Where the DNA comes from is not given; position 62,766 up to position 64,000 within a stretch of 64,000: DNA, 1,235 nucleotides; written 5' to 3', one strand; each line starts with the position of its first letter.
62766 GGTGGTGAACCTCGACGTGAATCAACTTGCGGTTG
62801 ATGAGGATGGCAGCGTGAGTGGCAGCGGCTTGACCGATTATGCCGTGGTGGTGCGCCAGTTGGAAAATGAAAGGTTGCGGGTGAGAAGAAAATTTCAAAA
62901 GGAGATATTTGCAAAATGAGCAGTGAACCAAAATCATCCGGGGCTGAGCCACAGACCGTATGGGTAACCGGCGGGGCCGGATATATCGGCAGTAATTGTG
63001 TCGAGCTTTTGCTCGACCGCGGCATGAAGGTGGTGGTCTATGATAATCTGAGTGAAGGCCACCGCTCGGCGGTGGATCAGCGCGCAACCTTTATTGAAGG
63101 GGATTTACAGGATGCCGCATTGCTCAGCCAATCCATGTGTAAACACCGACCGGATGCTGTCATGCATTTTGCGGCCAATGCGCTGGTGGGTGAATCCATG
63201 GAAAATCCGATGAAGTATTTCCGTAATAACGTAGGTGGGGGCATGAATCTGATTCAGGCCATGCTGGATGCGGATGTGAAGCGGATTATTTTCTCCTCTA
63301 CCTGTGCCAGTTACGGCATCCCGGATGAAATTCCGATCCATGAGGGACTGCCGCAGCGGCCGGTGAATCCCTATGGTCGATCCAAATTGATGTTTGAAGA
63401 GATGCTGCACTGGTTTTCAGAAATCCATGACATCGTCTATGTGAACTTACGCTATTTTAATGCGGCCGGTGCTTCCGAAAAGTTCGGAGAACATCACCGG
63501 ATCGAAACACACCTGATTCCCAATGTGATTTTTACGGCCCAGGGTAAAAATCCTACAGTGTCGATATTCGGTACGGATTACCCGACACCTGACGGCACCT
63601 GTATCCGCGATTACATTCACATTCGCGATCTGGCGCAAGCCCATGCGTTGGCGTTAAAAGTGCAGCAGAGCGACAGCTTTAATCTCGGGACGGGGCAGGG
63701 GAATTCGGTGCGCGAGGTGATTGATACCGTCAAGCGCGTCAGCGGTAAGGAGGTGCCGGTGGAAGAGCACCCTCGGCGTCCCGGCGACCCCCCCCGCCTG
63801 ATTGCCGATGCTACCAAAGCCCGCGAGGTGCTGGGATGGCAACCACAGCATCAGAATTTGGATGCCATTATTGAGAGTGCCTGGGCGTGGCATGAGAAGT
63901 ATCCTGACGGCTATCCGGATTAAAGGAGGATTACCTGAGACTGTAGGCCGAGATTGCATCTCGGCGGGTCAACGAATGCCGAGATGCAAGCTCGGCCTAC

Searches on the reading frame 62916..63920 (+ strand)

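Call 92: search_protein_families(library=pfam, proteins=[window:62916-63920:+], max_evalue=0.00001)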
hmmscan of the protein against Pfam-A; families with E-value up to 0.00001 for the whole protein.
window:62916-63920:+ (335 aa): 7 families
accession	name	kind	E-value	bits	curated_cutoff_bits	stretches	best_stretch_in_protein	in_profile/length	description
PF01370.27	Epimerase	-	1e-59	202.3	20.9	1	16-258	2-240/240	NAD dependent epimerase/dehydratase family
PF16363.11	GDP_Man_Dehyd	-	9e-59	200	27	1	17-313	2-324/332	GDP-mannose 4,6 dehydratase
PF02719.21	Polysacc_synt_2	-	1.7e-15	57.4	20.2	1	15-186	1-174/293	Polysaccharide biosynthesis protein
PF01073.25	3Beta_HSD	-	5.1e-13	49.1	22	1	17-164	2-157/280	3-beta hydroxysteroid dehydrogenase/isomerase family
PF05368.20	NmrA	-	4.4e-10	40.1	27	1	13-130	3-108/298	NmrA-like family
PF04321.23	RmlD_sub_bind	-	1.1e-09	38.2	27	1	15-166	3-138/287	RmlD substrate binding domain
PF13460.12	NAD_binding_10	-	7.7e-09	36.1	27.2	1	19-161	1-128/184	NAD(P)H-binding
